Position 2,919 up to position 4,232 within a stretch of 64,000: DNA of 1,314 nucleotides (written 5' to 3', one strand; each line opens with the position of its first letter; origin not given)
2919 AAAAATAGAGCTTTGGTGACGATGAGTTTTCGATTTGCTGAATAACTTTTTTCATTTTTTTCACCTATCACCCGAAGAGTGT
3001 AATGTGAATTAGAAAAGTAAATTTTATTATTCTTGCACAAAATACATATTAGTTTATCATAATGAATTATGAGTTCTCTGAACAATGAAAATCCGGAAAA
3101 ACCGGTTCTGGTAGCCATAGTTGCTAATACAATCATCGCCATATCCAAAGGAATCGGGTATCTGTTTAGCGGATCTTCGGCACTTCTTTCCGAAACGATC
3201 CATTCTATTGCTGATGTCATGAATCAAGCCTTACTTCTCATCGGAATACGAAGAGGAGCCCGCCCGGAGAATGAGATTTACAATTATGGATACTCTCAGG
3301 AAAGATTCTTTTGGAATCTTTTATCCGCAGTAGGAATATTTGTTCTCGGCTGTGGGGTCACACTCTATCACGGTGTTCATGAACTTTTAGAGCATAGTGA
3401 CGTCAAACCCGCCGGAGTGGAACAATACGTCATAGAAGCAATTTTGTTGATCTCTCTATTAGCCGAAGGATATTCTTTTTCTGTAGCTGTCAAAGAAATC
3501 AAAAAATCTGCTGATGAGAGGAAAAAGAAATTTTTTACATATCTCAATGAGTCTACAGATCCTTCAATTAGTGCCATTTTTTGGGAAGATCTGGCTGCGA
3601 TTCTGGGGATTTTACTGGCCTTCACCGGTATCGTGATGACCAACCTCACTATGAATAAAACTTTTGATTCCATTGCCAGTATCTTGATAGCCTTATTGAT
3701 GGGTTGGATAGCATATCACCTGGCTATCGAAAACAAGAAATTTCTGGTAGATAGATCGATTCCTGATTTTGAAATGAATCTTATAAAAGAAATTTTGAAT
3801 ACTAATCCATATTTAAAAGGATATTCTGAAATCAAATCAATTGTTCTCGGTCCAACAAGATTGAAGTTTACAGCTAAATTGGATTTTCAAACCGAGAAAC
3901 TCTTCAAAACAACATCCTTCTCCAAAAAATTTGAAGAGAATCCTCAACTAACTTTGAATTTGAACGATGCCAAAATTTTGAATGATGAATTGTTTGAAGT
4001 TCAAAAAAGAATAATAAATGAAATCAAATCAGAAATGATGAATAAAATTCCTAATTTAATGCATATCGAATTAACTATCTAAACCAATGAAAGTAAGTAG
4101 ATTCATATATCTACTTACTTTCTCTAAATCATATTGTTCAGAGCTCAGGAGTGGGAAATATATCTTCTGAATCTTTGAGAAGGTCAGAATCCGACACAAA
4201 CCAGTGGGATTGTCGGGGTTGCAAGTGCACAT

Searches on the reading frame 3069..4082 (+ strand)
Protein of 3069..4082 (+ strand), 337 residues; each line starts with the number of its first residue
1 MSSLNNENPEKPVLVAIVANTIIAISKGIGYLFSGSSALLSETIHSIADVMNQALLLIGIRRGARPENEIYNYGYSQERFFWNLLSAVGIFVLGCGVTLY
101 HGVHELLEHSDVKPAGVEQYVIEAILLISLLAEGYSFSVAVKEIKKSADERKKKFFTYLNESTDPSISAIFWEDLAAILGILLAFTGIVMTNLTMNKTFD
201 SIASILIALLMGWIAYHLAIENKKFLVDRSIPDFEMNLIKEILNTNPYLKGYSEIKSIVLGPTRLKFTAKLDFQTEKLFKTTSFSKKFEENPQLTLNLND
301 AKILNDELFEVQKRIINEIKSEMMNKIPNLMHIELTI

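Call 51: search_protein_families(library=pfam, proteins=[window:3069-4082:+], max_evalue=0.001)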
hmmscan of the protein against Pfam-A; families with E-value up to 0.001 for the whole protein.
window:3069-4082:+ (337 aa): 1 family
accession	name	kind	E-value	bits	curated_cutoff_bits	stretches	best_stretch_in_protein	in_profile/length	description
PF01545.26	Cation_efflux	-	5.3e-34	118.2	26.6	1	13-224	1-195/198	Cation efflux family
